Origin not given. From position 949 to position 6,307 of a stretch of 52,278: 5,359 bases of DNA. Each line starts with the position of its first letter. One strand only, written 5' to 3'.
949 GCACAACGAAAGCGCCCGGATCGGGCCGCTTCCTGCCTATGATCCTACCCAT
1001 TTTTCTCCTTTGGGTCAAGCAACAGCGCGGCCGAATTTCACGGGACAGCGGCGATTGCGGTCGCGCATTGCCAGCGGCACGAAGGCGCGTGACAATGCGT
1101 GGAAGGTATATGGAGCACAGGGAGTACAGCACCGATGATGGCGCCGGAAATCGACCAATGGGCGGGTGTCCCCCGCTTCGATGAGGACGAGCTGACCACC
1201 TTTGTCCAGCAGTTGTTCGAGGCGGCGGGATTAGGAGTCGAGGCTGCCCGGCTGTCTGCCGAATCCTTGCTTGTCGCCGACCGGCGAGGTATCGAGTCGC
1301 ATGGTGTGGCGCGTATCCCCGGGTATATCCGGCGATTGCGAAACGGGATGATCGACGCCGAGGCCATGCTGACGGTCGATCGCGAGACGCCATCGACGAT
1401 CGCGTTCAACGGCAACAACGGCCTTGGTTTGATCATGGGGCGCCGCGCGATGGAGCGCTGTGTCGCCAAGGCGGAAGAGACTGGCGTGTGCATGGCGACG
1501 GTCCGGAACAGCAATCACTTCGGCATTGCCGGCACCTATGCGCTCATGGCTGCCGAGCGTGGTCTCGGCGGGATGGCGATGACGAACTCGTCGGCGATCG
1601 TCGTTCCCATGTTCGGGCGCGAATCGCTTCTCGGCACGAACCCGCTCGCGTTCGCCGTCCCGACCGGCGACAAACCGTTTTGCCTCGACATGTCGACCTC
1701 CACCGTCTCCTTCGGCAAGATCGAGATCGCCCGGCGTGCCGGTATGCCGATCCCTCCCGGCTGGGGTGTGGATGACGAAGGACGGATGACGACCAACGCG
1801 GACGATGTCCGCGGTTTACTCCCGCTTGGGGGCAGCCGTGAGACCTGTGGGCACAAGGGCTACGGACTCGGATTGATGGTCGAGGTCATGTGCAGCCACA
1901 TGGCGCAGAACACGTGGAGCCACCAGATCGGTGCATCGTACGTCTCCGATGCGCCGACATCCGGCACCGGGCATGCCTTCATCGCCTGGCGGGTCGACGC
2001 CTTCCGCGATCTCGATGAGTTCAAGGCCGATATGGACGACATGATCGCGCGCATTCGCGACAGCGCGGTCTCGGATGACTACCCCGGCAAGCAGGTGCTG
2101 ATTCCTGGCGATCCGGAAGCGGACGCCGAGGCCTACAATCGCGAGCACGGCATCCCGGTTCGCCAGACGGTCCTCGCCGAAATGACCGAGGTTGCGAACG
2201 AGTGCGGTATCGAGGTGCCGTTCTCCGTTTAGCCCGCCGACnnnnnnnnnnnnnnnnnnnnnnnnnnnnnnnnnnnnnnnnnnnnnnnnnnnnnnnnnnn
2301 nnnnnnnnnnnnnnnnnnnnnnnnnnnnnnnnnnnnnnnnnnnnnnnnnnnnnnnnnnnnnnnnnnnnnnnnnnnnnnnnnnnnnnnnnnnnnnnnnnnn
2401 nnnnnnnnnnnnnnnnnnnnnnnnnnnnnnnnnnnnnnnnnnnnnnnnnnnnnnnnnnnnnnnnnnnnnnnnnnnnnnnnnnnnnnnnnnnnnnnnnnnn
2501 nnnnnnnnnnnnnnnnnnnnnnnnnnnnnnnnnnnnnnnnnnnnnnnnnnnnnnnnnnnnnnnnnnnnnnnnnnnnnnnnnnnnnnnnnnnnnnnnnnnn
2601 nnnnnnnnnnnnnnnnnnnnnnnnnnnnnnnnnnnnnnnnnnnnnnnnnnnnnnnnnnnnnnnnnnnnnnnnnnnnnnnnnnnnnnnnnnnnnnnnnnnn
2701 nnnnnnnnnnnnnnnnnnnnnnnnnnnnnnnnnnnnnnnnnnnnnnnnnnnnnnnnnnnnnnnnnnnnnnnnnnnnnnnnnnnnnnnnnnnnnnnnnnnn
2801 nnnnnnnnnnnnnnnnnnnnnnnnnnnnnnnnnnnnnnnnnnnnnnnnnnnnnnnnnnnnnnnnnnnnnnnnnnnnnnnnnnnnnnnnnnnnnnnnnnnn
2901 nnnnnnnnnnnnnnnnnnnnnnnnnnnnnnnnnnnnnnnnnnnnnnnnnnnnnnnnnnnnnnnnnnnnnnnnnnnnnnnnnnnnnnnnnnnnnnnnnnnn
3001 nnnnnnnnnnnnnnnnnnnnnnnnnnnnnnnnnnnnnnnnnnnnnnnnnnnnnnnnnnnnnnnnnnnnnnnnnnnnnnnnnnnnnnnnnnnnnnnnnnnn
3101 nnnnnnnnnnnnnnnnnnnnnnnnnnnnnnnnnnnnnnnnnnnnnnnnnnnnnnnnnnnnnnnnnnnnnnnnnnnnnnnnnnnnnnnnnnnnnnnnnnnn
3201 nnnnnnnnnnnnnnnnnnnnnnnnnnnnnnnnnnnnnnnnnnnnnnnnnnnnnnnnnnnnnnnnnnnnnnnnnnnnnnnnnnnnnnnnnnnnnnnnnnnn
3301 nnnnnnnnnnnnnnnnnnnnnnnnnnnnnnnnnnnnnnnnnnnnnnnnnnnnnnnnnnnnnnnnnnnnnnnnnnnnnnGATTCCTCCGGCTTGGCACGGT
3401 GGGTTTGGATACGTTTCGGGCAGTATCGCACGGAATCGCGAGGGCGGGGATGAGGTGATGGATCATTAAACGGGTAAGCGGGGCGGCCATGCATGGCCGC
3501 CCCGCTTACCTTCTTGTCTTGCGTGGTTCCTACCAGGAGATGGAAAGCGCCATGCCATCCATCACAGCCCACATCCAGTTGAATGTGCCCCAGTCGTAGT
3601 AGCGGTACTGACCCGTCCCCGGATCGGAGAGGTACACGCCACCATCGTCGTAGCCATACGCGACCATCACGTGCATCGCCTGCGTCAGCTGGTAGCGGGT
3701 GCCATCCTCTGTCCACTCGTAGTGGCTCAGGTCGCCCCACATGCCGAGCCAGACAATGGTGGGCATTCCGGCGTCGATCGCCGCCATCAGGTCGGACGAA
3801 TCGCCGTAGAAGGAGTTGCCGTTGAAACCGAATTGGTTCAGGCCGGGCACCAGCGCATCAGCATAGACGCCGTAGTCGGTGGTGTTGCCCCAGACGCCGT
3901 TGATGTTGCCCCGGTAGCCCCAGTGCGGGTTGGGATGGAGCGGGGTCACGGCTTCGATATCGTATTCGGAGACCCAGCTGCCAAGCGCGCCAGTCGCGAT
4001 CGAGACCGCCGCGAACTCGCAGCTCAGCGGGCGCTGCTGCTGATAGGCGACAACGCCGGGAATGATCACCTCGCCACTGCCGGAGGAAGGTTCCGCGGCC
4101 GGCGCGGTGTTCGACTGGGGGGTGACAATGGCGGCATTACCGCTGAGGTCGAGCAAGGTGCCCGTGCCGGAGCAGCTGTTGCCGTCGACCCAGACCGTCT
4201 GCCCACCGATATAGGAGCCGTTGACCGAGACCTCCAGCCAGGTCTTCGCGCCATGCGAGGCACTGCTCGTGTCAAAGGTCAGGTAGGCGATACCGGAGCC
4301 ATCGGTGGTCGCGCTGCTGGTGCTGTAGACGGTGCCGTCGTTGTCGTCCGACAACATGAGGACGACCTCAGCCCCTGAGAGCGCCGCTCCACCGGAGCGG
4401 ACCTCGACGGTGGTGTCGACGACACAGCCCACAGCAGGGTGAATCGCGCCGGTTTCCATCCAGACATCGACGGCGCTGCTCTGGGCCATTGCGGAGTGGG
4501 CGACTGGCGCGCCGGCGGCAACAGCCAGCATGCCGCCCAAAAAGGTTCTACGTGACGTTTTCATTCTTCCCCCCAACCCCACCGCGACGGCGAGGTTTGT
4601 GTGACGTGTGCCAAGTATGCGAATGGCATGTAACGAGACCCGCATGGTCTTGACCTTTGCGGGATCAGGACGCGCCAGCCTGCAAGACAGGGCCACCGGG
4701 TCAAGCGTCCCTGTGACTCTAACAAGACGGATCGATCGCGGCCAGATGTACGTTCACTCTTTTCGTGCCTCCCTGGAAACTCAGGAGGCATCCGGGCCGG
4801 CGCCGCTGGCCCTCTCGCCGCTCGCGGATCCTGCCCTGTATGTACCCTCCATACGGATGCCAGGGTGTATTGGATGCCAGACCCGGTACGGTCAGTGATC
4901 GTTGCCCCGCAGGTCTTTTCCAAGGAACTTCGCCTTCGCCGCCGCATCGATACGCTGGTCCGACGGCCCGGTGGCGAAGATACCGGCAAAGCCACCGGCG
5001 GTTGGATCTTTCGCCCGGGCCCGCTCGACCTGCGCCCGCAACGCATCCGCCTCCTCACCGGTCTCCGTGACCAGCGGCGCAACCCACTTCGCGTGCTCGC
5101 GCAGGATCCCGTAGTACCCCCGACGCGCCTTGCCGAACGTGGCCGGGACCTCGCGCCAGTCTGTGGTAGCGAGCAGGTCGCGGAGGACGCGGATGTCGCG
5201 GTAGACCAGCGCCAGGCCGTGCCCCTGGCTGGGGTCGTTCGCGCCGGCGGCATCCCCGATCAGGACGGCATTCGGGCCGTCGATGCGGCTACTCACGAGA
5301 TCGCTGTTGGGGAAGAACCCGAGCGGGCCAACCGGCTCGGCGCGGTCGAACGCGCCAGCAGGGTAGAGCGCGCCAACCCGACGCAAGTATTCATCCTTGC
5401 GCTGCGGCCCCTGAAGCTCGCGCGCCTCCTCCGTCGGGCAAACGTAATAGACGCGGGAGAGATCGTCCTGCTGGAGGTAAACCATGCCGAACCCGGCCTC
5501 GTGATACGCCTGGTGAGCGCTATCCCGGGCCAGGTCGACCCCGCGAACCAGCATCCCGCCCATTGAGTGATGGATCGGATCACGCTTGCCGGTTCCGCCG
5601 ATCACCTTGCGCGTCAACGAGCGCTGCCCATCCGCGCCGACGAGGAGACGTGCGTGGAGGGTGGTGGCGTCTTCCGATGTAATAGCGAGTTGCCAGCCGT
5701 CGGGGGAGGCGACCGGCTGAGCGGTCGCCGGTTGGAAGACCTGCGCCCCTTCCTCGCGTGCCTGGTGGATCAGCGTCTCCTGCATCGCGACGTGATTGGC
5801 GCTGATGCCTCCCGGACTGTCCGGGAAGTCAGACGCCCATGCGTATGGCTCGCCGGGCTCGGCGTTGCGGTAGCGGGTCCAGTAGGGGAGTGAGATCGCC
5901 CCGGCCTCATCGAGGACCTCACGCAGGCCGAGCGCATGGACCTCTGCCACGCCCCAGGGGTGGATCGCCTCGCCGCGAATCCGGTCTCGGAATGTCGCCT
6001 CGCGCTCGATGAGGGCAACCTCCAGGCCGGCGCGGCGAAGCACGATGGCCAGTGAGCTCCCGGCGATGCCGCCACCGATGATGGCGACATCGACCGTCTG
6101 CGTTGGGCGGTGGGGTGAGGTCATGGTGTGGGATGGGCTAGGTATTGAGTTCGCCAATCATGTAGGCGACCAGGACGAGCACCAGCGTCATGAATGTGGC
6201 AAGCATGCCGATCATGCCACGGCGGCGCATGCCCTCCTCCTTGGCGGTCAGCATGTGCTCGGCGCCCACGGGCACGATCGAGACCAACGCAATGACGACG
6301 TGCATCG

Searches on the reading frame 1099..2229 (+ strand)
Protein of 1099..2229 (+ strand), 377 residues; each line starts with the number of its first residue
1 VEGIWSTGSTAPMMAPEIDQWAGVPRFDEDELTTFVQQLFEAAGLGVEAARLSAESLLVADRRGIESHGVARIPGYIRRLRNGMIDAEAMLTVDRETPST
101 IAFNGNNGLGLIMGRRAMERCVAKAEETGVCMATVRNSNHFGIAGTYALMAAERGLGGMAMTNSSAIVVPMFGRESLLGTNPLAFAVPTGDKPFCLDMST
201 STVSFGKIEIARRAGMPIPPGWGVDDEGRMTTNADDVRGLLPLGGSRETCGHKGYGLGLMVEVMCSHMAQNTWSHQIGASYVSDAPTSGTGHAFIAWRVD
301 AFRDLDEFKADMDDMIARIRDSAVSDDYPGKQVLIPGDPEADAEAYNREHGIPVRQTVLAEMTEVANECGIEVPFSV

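Call 24: search_protein_families(library=pfam, proteins=[window:1099-2229:+], max_evalue=0.001)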
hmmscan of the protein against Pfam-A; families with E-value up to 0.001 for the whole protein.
window:1099-2229:+ (377 aa): 1 family
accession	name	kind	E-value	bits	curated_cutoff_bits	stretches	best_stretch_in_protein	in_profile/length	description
PF02615.19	Ldh_2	-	4.8e-116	387.9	38.8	1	28-362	2-332/333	Malate/L-lactate dehydrogenase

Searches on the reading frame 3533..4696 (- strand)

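Call 24: search_protein_families(library=pfam, proteins=[window:3533-4696:-], max_evalue=0.001)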
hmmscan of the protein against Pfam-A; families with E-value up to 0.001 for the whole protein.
window:3533-4696:- (388 aa): 1 family
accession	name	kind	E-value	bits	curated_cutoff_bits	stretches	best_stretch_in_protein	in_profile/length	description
PF13529.12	Peptidase_C39_2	-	1.4e-15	58.6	24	1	216-359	4-142/143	Peptidase_C39 like family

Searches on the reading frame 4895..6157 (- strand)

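Call 24: search_protein_families(library=pfam, proteins=[window:4895-6157:-], max_evalue=0.001)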
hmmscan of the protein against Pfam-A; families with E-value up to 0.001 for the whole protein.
window:4895-6157:- (421 aa): 10 families
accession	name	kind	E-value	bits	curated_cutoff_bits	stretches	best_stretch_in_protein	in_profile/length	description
PF01494.25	FAD_binding_3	-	1.1e-24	87.7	22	1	22-330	2-319/349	FAD binding domain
PF04820.20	Trp_halogenase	-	1.8e-09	37.5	21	0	23-80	1-61/458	Tryptophan halogenase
PF01266.30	DAO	-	2.2e-08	34.5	27.9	1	23-54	1-32/353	FAD dependent oxidoreductase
PF07992.20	Pyr_redox_2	-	3.6e-06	27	26.1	1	23-56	2-35/291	Pyridine nucleotide-disulphide oxidoreductase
PF13450.12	NAD_binding_8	-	7.9e-06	26.5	21.9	1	26-56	1-31/68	NAD(P)-binding Rossmann-like domain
PF00890.30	FAD_binding_2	-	1.2e-05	25.2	20.4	1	23-57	1-35/414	FAD binding domain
PF05834.18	Lycopene_cycl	-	3e-05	23.7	23.4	1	23-182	1-145/380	Lycopene cyclase protein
PF00070.33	Pyr_redox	-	3.6e-05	24.6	22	1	24-59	2-36/82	Pyridine nucleotide-disulphide oxidoreductase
PF03486.20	HI0933_like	-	0.00011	22.2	50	0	23-60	2-39/244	HI0933-like protein Rossmann domain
PF12831.13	FAD_oxidored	-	0.00071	19.4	27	0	23-53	1-31/416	FAD dependent oxidoreductase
